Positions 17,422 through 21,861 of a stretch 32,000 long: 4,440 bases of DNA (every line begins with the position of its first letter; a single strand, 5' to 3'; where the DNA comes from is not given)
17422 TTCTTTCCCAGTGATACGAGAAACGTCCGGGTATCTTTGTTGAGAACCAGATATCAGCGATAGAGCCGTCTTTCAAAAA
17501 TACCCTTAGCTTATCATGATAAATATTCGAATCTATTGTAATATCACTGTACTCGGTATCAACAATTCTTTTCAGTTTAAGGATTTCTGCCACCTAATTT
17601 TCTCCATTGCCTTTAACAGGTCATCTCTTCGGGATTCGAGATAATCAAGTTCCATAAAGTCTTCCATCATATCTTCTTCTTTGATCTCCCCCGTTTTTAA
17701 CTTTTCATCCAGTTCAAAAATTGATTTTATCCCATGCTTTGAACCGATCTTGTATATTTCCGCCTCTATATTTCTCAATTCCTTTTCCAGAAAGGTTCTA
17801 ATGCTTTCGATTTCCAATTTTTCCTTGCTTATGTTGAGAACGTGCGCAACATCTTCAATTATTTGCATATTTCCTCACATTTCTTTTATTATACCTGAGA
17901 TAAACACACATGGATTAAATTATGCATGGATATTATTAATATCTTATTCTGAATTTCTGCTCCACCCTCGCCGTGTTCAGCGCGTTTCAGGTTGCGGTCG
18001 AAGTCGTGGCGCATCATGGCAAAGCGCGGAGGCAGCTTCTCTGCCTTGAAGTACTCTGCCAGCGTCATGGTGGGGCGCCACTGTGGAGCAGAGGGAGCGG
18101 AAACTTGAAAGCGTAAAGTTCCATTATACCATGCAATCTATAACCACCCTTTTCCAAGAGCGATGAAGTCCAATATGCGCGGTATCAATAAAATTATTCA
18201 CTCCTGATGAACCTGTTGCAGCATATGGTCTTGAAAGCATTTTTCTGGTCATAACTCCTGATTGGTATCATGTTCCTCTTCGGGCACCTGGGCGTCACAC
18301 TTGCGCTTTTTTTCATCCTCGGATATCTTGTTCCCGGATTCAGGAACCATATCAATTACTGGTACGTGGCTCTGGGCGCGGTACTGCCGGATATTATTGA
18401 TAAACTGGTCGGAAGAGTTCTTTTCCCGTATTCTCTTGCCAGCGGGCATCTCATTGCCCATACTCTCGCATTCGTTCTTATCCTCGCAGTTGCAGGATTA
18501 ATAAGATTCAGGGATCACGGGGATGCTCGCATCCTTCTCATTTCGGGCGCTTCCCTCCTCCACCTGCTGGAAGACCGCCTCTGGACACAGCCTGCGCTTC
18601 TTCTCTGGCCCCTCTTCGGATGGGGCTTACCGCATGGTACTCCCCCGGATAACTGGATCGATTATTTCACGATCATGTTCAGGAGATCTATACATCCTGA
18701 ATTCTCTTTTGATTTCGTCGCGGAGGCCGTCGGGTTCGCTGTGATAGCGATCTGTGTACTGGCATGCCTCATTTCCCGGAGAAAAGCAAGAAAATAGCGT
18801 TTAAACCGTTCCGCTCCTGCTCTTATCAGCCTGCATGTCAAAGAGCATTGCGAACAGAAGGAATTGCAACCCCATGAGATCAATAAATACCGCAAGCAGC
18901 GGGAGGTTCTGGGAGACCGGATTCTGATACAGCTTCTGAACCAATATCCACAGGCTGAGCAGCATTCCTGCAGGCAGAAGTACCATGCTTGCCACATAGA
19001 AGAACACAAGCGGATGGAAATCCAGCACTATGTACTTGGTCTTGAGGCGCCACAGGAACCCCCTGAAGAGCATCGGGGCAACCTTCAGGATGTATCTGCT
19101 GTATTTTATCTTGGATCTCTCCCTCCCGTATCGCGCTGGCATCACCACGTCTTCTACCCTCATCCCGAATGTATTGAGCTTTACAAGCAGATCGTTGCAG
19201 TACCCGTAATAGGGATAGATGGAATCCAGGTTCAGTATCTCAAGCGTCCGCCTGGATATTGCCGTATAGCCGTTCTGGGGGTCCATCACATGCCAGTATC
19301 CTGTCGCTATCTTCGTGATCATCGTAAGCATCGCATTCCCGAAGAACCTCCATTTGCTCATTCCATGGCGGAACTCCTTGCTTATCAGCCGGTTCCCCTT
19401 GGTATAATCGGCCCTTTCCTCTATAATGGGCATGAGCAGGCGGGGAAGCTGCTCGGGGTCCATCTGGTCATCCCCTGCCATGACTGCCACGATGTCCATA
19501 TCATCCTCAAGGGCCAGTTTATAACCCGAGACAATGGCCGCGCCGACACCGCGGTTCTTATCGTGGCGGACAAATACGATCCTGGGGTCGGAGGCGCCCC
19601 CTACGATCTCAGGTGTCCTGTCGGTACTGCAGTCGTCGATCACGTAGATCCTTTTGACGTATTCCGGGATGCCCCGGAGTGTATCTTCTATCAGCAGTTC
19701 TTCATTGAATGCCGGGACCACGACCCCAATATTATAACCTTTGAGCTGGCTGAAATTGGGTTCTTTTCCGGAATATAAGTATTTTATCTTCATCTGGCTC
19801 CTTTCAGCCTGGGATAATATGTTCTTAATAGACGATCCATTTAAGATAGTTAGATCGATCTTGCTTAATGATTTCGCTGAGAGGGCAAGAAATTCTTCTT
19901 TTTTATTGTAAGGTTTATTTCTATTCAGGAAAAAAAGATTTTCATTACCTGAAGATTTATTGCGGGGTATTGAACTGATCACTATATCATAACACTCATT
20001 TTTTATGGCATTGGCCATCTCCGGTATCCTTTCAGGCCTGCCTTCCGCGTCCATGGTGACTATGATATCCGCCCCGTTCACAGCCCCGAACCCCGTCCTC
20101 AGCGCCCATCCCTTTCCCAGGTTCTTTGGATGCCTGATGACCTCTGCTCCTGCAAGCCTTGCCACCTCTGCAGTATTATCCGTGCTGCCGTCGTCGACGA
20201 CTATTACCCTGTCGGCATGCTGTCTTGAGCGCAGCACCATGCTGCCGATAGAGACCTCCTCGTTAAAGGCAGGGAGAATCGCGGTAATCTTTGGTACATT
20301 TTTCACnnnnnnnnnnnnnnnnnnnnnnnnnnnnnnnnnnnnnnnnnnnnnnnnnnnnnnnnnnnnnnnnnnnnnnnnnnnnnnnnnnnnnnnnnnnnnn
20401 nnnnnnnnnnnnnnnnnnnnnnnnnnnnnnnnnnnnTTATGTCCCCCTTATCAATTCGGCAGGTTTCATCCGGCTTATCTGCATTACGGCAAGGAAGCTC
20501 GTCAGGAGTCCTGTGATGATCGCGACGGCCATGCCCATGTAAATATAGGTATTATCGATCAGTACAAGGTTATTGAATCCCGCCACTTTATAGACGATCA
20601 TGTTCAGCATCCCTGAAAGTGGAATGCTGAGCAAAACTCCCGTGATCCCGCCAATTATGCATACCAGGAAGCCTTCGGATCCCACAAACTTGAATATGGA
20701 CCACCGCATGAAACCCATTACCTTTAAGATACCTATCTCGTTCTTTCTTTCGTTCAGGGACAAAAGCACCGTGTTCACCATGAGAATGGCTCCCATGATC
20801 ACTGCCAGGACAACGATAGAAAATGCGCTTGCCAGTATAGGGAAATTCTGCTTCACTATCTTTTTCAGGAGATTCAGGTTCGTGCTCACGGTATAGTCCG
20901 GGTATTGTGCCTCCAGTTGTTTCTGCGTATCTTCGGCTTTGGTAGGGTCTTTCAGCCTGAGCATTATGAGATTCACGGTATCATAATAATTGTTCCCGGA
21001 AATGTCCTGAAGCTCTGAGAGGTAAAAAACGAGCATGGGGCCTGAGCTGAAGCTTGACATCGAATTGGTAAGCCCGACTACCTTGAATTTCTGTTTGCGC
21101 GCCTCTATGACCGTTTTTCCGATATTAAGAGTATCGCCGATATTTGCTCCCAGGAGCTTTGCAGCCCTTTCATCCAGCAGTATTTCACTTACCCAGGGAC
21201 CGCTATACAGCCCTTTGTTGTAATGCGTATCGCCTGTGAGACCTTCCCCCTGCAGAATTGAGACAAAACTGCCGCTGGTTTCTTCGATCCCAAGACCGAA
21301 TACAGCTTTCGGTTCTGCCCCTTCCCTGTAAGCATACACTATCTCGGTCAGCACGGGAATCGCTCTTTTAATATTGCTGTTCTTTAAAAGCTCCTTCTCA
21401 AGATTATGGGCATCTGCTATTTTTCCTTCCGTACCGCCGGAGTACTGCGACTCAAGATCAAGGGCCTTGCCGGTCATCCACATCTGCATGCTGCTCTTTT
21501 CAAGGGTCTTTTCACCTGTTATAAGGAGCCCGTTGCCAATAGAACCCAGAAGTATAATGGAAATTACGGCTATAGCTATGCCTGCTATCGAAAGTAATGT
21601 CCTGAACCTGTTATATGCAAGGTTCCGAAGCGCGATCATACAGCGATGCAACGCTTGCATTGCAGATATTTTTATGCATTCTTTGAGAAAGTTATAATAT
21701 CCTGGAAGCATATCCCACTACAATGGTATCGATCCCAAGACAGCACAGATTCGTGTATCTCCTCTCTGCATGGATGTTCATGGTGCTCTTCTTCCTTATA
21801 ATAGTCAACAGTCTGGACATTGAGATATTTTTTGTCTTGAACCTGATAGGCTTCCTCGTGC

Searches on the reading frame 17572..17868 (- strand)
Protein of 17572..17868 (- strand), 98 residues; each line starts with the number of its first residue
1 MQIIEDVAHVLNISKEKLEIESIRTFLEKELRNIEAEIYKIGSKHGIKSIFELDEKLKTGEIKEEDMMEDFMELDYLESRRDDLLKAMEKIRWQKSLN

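Call 6: search_protein_families(library=pfam, proteins=[window:17572-17868:-], max_evalue=0.01)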
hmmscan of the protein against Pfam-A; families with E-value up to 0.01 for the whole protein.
window:17572-17868:- (98 aa): 0 families

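Call 30: search_protein_families(library=pfam, proteins=[window:17572-17868:-], max_evalue=1)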
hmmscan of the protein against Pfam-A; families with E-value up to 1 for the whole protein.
window:17572-17868:- (98 aa): 1 family
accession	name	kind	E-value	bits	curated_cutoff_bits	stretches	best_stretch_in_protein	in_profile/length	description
PF12920.12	TcdA_TcdB_pore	-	0.1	11.3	27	1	2-90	506-589/655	TcdA/TcdB pore forming domain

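Call 48: search_protein_families(library=ncbifam, proteins=[window:17572-17868:-], max_evalue=0.01)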
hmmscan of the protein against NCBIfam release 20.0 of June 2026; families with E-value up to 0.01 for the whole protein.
window:17572-17868:- (98 aa): 0 families

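Call 68: search_protein_families(library=padloc, proteins=[window:17572-17868:-], max_evalue=0.001)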
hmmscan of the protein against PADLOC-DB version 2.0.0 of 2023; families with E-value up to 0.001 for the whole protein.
window:17572-17868:- (98 aa): 0 families
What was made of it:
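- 17309..17868 (-): Second two-gene cassette of overlapping 98-aa (precomputed PF27273 MJ0235) and 94-aa ORFs. It is presumed to be a toxin-antitoxin-like pair. My own scans found no family hit (calls 30, 48, 68).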

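Call 69: search_protein_families(library=phrogs, proteins=[window:17572-17868:-], max_evalue=0.001)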
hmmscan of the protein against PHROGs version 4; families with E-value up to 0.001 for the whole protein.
window:17572-17868:- (98 aa): 0 families

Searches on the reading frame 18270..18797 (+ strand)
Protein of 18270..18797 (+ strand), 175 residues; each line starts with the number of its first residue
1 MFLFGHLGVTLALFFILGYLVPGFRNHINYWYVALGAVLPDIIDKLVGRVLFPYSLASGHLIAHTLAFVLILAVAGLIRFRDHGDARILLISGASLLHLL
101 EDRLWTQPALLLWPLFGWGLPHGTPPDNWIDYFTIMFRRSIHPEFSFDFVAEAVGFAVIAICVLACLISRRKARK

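Call 6: search_protein_families(library=pfam, proteins=[window:18270-18797:+], max_evalue=0.01)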
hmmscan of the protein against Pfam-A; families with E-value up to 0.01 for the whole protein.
window:18270-18797:+ (175 aa): 1 family
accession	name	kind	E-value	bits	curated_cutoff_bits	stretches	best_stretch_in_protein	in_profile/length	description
PF04307.19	YdjM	-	1.1e-14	54.8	29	1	1-167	1-170/176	YdjM inner membrane protein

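Call 20: find_encoding_contigs(protein=window:18270-18797:+, flank=10000, max_places=6)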
Protein window:18270-18797:+ (175 aa): 12 contigs read that carry it; 6 places shown.
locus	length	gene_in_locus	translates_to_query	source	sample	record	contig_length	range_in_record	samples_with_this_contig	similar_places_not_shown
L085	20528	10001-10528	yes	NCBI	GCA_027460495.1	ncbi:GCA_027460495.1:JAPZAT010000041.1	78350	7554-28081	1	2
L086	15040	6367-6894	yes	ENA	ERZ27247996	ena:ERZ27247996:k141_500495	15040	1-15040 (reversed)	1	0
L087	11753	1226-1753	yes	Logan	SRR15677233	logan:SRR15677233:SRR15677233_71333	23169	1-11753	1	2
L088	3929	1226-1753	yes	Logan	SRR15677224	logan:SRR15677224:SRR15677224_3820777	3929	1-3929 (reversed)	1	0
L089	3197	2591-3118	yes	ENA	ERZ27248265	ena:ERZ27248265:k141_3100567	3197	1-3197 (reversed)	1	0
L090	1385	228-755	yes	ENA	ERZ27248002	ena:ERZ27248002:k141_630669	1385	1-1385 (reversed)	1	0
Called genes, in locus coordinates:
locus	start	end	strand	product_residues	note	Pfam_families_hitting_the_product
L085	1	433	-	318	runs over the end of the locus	-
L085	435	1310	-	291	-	PF13480:Acetyltransf_6, PF02388:FemAB (weak)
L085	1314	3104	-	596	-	-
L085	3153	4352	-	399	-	PF13439:Glyco_transf_4, PF13579:Glyco_trans_4_4, PF13477:Glyco_trans_4_2, PF00534:Glycos_transf_1, PF13692:Glyco_trans_1_4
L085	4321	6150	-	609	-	PF13522:GATase_6, PF13537:GATase_7, PF00733:Asn_synthase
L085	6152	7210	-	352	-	PF04007:DUF354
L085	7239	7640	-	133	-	-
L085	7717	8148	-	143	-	PF05168:HEPN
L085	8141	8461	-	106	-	PF01909:NTP_transf_2, PF18765:Polbeta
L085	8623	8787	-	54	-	-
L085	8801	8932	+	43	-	-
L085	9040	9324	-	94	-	-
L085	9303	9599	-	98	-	PF27273:MJ0235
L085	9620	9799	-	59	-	-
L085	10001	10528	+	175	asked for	PF04307:YdjM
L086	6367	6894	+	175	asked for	PF04307:YdjM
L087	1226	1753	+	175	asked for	PF04307:YdjM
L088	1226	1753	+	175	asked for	PF04307:YdjM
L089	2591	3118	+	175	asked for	PF04307:YdjM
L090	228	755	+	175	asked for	PF04307:YdjM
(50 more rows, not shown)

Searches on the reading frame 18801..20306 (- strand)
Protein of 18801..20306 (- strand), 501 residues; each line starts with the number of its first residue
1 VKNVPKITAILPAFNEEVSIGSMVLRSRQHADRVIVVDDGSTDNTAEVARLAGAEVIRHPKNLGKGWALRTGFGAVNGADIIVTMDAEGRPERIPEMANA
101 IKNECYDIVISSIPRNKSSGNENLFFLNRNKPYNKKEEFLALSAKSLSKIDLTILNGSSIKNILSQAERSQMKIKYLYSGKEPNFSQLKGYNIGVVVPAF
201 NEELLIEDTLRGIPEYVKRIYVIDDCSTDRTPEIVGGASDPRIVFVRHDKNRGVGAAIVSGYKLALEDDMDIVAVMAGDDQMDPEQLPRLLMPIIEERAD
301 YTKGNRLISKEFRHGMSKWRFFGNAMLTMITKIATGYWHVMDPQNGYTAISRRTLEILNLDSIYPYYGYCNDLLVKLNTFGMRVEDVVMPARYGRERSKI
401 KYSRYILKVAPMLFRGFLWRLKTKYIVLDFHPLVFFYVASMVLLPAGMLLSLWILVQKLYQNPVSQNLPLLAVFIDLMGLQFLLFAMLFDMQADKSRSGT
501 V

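Call 6: search_protein_families(library=pfam, proteins=[window:18801-20306:-], max_evalue=0.01)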
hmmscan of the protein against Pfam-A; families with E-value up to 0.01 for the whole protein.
window:18801-20306:- (501 aa): 3 families
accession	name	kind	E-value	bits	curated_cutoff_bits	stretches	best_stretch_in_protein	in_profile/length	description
PF00535.33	Glycos_transf_2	-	3.2e-49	167.5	23.3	2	195-355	2-164/168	Glycosyl transferase family 2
PF13641.12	Glyco_tranf_2_3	-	1.4e-09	38.7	27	1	5-88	1-96/230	Glycosyltransferase like family 2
PF13704.12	Glyco_tranf_2_4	-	4.1e-08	34.1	27.5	1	201-250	2-50/98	Glycosyl transferase family 2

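Call 10: find_related_loci(query=window:18801-20306:-, collection=genome_contigs, flank=10000)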
Query window:18801-20306:- (501 aa) in genome_contigs; peptide patterns used: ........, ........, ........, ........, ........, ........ (x = any residue, [..] = any of these).
336 stretches matched a pattern; 249 encode a relative of the query (tblastn E <= 1e-3); the best 80 are kept; 80 distinct loci.
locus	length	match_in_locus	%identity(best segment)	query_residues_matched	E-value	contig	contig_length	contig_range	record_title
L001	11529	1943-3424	80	7-501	0e+0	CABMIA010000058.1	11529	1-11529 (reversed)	uncultured archaeon isolate LFW-280_1_1 genome assembly, contig: LFW28011_150, whole genome shotgun sequence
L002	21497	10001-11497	66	3-501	0e+0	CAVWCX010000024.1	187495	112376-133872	MAG: Candidatus Methanoperedenaceae archaeon isolate MFD03899.bin.2.194 genome assembly, contig: contig_6075, whole geno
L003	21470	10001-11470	62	9-501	0e+0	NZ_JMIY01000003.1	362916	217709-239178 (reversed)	Candidatus Methanoperedens nitroreducens strain ANME-2d ANME2D_Contig_3.3, whole genome shotgun sequence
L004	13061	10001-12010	58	3-501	0e+0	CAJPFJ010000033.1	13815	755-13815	Methanosarcinales archaeon isolate METP1 genome assembly, contig: CONTIG_33, whole genome shotgun sequence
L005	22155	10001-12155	59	3-500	0e+0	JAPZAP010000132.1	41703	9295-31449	MAG: Candidatus Methanoperedens sp. isolate SR-VP_0-2cm_41_45 SR-VP_0-2_scaffold_141_7845632, whole genome shotgun seque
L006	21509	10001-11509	57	2-497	0e+0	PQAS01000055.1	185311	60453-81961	MAG: Candidatus Methanoperedenaceae archaeon isolate FeB_1 FeB1_55, whole genome shotgun sequence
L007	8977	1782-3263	55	6-501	1e-175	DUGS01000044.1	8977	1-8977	MAG TPA_asm: Methanosarcina sp. isolate UBA10923 contig_3457, whole genome shotgun sequence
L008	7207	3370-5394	59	7-497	1e-175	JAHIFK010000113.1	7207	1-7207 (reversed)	MAG: Methanobacteriota archaeon isolate KR11_0.1_MetaG.mb.84 KR11_0.1_MetaG.mb.84_k141_392117, whole genome shotgun sequ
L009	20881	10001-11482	56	6-501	1e-171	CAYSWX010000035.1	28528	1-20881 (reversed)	MAG TPA_asm: uncultured Methanosarcinales archaeon isolate binchicken_co152_168 genome assembly, contig: NODE_1911_lengt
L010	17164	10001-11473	56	6-498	1e-168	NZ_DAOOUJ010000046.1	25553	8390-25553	MAG: Methanosarcina sp. isolate AMR_MDS_2470 NODE_1300_length_25553_cov_20.316142, whole genome shotgun sequence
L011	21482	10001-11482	56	6-501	3e-168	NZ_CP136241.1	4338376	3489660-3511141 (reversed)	Methanosarcina hadiensis strain TD41E1-1 chromosome, complete genome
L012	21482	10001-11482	55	6-501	5e-166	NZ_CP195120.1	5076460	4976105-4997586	Methanosarcina sp. T3 chromosome, complete genome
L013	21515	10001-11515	49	6-492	9e-157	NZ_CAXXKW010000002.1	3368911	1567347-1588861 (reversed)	MAG: uncultured Methanolobus sp. isolate 63462039-51cf-4655-9c85-af1f4e349c88 contig_2, whole genome shotgun sequence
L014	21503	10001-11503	50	6-500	2e-154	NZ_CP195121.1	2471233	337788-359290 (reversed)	Methanococcoides sp. FTZ1 chromosome, complete genome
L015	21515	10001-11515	50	6-492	2e-154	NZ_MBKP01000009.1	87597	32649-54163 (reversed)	Methanolobus psychrotolerans strain YSF-03 NODE_10_length_87367_cov_35.699806, whole genome shotgun sequence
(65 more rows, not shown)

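Call 48: search_protein_families(library=ncbifam, proteins=[L003:12380-12568:+, L003:12565-12894:+, L003:13164-13460:+, L003:13461-13724:+, L003:13962-14282:+, L003:14264-14488:+, L003:14933-16318:+, L003:16897-17178:+], max_evalue=0.01)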
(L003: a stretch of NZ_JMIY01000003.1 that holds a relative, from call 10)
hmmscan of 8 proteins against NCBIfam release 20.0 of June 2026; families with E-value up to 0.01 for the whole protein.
L003:12380-12568:+ (62 aa): 0 families

L003:12565-12894:+ (109 aa): 0 families

L003:13164-13460:+ (98 aa): 1 family
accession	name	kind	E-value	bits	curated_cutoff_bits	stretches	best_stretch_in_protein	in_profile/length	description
TIGR00491.2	aIF-2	equivalog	0.0092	14.4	554.75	1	18-96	266-342/591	translation initiation factor IF-2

L003:13461-13724:+ (87 aa): 0 families

L003:13962-14282:+ (106 aa): 0 families

L003:14264-14488:+ (74 aa): 0 families

L003:14933-16318:+ (461 aa): 0 families

L003:16897-17178:+ (93 aa): 0 families

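Call 49: search_protein_families(library=pfam, proteins=[L003:12380-12568:+, L003:12565-12894:+, L003:13164-13460:+, L003:13461-13724:+, L003:13962-14282:+, L003:14264-14488:+, L003:14933-16318:+, L003:16897-17178:+, L003:17175-17432:+, L006:12088-12348:+], max_evalue=0.01)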
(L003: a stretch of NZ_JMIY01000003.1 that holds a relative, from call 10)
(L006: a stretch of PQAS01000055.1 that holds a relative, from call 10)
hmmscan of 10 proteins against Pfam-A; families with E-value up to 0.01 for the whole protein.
L003:12380-12568:+ (62 aa): 0 families

L003:12565-12894:+ (109 aa): 1 family
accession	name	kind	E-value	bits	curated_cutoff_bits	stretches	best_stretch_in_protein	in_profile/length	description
PF02452.23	PemK_toxin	-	1.1e-13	51.7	23.1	1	2-106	2-108/109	PemK-like, MazF-like toxin of type II toxin-antitoxin system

L003:13164-13460:+ (98 aa): 1 family
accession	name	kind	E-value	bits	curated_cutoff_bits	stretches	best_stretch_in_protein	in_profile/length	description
PF03683.19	UPF0175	-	3.8e-12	46.2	27.9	1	34-78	16-60/75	Uncharacterised protein family (UPF0175)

L003:13461-13724:+ (87 aa): 0 families

L003:13962-14282:+ (106 aa): 1 family
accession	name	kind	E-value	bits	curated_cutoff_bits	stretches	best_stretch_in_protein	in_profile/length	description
PF14076.12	DUF4258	-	0.0014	19.4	25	1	39-90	16-70/71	Domain of unknown function (DUF4258)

L003:14264-14488:+ (74 aa): 1 family
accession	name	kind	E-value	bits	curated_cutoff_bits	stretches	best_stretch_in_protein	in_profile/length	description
PF10049.14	DUF2283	-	2.8e-07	31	23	1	13-53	8-47/49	Protein of unknown function (DUF2283)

L003:14933-16318:+ (461 aa): 3 families
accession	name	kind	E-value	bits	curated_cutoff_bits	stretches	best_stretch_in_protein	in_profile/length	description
PF04326.19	SLFN_AlbA_2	-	3e-23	83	25.3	1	11-120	1-116/118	Schlafen, AlbA_2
PF13749.12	HATPase_c_4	-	3.3e-12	46.7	26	1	299-378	4-88/89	Putative ATP-dependent DNA helicase recG C-terminal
PF22168.2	DIP2311-like_C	-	0.00032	21.4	27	1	403-456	8-61/63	Transcriptional regulator DIP2311-like, C-terminal domain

L003:16897-17178:+ (93 aa): 1 family
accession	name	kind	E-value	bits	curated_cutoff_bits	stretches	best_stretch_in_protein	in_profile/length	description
PF14076.12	DUF4258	-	1.3e-05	25.9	25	1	6-80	2-67/71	Domain of unknown function (DUF4258)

L003:17175-17432:+ (85 aa): 1 family
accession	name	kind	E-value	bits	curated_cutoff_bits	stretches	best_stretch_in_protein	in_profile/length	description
PF10049.14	DUF2283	-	1.6e-14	54.2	23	1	4-50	3-49/49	Protein of unknown function (DUF2283)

L006:12088-12348:+ (86 aa): 2 families
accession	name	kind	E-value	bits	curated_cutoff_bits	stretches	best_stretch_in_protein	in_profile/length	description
PF12441.14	CopG_antitoxin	-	5.2e-12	46.8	28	1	3-78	1-79/79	CopG antitoxin of type II toxin-antitoxin system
PF14844.12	PH_BEACH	-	0.0053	17.3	27.5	1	26-80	3-57/99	PH domain associated with Beige/BEACH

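Call 68: search_protein_families(library=padloc, proteins=[L003:14933-16318:+], max_evalue=0.001)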
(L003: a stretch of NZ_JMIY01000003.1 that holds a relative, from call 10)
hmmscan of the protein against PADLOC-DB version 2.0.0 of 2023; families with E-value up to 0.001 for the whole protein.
L003:14933-16318:+ (461 aa): 3 families
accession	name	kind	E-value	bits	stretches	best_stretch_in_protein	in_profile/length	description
PDLC02394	pAgo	-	2.9e-28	96.2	1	25-385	55-440/1121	-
PDLC02402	Aga_SIR2-PNTD1-PNTD2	-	2.8e-13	46.9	1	135-356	308-537/876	Class I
PDLC02418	Aga_SIR2-Kinase-PNTD1-PNTD2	-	7.2e-08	29.1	1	138-320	170-365/756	Class I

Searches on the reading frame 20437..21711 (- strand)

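Call 9: search_protein_families(library=pfam, proteins=[window:20437-21711:-], max_evalue=0.001)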
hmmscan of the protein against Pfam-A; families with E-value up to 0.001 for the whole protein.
window:20437-21711:- (424 aa): 2 families
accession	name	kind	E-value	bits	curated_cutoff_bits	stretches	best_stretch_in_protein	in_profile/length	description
PF12704.14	MacB_PCD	-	1.8e-17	64.8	27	1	38-268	1-206/207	MacB-like periplasmic core domain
PF02687.27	FtsX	-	7.2e-16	58.8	25.5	1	298-417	2-120/120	FtsX-like permease C-terminal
